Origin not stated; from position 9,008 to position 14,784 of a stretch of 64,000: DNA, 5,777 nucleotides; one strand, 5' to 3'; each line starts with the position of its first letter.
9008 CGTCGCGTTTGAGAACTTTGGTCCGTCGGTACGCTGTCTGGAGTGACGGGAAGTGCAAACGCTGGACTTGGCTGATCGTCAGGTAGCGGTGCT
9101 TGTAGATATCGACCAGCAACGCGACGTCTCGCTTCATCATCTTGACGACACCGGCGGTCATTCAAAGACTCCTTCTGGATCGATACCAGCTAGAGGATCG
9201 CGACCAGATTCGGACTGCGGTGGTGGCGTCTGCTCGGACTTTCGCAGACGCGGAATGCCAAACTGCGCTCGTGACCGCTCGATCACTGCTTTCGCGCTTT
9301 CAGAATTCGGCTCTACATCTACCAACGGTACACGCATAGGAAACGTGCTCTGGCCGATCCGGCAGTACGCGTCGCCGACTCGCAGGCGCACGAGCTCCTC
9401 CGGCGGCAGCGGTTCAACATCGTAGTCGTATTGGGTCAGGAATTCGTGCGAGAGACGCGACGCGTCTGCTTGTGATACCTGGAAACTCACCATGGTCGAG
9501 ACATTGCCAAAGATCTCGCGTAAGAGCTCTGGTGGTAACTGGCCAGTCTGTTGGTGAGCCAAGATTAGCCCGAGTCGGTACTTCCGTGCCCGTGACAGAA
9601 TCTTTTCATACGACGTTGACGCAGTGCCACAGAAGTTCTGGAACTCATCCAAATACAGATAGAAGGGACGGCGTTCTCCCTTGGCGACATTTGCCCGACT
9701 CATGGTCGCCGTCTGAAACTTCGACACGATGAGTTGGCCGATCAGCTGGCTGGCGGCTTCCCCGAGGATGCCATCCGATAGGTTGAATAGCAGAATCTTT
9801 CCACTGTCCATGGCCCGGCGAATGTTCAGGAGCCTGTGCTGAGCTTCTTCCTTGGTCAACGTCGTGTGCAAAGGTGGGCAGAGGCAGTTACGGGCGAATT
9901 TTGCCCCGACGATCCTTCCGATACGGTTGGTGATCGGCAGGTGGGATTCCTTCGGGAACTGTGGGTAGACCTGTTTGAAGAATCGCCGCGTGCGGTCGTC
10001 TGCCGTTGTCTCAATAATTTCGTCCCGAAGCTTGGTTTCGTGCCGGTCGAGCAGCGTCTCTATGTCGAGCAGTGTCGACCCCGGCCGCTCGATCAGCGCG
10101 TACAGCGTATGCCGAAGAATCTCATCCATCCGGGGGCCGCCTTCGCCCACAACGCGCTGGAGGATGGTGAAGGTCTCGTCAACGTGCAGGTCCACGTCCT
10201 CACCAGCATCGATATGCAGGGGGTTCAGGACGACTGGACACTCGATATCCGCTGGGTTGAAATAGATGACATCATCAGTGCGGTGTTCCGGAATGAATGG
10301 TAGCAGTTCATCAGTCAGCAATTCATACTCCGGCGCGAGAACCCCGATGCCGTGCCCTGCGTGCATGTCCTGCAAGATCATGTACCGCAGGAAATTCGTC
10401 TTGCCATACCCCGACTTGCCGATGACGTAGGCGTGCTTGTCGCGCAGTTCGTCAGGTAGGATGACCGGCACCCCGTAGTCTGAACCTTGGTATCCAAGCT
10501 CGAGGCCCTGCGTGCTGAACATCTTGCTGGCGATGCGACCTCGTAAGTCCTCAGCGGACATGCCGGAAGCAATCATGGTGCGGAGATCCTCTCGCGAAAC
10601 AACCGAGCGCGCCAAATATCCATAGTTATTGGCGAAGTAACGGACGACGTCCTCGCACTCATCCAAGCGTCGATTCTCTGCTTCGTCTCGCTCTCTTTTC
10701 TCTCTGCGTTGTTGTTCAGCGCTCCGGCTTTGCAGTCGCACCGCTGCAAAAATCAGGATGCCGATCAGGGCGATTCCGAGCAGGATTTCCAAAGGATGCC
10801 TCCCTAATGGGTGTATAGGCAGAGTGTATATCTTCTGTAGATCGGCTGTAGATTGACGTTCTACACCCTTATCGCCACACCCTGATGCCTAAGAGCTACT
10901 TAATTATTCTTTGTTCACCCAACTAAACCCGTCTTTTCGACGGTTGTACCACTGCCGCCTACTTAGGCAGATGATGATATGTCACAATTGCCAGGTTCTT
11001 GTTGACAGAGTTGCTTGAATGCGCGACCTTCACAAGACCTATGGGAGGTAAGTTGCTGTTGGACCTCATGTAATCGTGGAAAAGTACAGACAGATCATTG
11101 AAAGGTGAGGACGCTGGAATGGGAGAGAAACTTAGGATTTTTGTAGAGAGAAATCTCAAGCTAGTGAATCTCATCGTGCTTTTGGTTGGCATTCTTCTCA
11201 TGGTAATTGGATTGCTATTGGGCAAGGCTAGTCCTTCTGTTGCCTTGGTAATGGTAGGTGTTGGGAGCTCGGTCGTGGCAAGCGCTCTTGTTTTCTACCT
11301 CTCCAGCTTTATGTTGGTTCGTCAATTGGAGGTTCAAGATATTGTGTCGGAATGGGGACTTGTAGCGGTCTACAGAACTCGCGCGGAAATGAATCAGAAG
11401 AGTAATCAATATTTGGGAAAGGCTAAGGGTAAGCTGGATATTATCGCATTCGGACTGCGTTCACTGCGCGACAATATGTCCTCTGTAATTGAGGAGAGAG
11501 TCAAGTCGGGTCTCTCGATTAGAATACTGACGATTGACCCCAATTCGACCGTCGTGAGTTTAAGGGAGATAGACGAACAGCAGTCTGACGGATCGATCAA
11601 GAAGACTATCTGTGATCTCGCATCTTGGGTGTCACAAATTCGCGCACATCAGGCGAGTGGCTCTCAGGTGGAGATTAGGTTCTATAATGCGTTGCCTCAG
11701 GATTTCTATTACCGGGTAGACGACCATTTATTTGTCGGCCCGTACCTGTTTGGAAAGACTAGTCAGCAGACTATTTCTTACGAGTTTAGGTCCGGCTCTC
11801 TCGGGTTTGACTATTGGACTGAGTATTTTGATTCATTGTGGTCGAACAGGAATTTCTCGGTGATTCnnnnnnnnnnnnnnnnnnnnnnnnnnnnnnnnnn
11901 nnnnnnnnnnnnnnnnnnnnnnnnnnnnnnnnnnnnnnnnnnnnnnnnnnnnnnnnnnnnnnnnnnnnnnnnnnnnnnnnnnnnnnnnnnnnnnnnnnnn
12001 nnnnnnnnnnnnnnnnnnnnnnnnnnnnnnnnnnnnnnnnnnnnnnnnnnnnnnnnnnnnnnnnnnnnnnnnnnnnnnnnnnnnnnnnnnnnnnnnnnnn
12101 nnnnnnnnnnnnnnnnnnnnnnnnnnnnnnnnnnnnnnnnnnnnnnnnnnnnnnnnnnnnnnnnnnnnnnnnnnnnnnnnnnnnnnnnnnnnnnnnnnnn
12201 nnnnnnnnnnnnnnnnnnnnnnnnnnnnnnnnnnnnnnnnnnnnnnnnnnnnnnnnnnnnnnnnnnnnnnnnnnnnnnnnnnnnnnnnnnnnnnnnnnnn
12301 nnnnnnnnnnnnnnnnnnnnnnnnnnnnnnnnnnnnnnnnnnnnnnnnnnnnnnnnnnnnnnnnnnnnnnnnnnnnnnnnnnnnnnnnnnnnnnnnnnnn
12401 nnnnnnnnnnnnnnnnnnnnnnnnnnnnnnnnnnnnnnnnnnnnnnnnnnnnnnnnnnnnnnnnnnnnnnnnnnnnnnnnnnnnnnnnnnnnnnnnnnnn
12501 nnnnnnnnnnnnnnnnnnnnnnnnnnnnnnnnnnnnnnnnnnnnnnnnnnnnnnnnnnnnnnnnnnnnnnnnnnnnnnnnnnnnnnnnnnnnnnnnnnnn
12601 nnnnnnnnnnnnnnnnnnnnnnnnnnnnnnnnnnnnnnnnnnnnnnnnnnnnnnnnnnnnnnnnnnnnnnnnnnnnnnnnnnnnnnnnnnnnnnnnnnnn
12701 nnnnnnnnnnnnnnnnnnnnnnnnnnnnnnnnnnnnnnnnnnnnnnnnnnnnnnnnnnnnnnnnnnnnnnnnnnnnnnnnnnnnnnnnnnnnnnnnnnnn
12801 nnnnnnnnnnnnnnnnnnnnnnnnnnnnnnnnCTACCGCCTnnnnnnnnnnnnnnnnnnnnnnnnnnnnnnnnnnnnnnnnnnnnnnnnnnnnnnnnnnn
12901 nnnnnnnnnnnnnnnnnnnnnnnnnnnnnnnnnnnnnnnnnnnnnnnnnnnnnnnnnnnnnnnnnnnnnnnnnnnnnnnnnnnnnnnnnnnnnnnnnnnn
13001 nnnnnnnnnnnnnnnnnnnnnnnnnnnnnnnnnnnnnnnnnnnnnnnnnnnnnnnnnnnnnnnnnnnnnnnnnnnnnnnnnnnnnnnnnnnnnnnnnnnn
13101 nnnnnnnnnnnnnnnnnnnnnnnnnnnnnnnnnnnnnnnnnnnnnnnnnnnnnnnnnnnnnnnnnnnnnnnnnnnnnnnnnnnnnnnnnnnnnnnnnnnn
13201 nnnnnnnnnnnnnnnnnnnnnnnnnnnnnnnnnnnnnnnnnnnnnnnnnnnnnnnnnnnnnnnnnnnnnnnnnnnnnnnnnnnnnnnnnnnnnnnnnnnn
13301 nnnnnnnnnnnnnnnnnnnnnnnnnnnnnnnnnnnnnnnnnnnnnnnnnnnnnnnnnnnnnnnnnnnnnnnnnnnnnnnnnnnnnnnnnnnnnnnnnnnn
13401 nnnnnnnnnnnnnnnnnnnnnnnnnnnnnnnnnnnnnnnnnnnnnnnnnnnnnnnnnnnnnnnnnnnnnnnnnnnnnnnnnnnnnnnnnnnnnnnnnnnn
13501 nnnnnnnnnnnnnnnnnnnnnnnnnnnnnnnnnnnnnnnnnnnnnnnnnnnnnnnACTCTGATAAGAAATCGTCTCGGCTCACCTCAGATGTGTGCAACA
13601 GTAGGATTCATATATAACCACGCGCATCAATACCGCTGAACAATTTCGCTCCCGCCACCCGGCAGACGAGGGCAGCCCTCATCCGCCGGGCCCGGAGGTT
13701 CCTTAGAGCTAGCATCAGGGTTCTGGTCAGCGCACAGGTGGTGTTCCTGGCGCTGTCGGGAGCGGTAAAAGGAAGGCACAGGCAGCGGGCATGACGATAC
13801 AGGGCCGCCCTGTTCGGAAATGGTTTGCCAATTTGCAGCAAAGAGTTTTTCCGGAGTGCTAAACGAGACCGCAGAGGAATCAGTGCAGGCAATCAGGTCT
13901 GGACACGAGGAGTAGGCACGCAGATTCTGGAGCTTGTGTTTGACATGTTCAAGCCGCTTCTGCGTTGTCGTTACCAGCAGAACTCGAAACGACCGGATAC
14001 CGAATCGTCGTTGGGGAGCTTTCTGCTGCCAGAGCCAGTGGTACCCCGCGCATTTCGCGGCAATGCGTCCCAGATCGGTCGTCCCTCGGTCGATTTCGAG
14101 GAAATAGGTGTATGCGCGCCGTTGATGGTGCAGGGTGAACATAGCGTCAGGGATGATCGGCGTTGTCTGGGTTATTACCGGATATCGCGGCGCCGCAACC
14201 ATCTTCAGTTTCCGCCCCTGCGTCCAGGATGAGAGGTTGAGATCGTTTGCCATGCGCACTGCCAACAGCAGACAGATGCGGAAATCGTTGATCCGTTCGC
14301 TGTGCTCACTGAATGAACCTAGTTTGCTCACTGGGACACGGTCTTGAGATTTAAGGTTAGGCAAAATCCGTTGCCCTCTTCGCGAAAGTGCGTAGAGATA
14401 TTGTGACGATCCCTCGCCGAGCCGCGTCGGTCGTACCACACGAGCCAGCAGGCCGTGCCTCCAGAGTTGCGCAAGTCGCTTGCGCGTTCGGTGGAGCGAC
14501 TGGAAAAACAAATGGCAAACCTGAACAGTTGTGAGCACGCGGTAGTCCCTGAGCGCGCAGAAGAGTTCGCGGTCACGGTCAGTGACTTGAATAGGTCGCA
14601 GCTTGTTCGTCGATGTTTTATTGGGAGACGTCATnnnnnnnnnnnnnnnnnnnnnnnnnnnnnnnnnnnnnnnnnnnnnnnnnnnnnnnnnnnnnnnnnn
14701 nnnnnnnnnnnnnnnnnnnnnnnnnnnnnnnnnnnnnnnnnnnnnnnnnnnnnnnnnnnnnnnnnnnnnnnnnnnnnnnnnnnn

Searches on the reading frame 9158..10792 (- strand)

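Call 6: search_protein_families(library=ncbifam, proteins=[window:9158-10792:-], max_evalue=0.1)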
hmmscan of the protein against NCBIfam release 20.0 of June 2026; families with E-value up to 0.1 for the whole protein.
window:9158-10792:- (544 aa): 7 families
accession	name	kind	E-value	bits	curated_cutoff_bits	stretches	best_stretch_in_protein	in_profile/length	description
NF045973.1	conju_CD1115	equivalog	2.7e-05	23.2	250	1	353-440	267-358/442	VirD4-like conjugal transfer protein, CD1115 family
TIGR03743.1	SXT_TraD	subfamily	0.00095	17.7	366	1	108-156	165-213/636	conjugative transfer system coupling protein TraD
TIGR00929.1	VirB4_CagE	subfamily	0.0028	15.9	643.1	0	120-147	439-466/792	VirB4 family type IV secretion/conjugal transfer ATPase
NF042943.1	HerA_antiphage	equivalog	0.0053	15.4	800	0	114-143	152-180/566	anti-phage-associated helicase HerA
TIGR03754.1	conj_TOL_TraD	equivalog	0.0093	14.5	647.55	1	108-154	170-216/643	type IV conjugative transfer system coupling protein TraD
NF033849.1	ser_rich_anae_1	subfamily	0.015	12.6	650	0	390-439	1046-1090/1163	serine-rich protein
TIGR03925.1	T7SS_EccC_b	equivalog_domain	0.095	10.9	346.55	0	92-139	337-382/564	type VII secretion protein EccCb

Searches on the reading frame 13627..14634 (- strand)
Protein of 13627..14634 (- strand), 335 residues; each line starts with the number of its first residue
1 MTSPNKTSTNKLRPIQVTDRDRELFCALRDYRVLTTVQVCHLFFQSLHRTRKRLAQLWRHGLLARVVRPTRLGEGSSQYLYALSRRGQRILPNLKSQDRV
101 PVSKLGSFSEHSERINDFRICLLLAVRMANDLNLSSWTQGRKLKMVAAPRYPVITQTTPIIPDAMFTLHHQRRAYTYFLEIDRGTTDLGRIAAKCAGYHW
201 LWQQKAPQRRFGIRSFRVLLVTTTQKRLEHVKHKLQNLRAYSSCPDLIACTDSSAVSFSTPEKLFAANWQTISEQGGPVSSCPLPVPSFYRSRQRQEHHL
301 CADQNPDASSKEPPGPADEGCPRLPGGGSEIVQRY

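Call 38: search_protein_families(library=pfam, proteins=[window:13627-14634:-], max_evalue=0.001)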
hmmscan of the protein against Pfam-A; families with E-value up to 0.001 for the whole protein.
window:13627-14634:- (335 aa): 1 family
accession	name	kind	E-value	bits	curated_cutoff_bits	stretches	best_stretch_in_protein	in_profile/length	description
PF13814.12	Replic_Relax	-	1.1e-30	107.6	25.3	1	27-210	3-184/191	Replication-relaxation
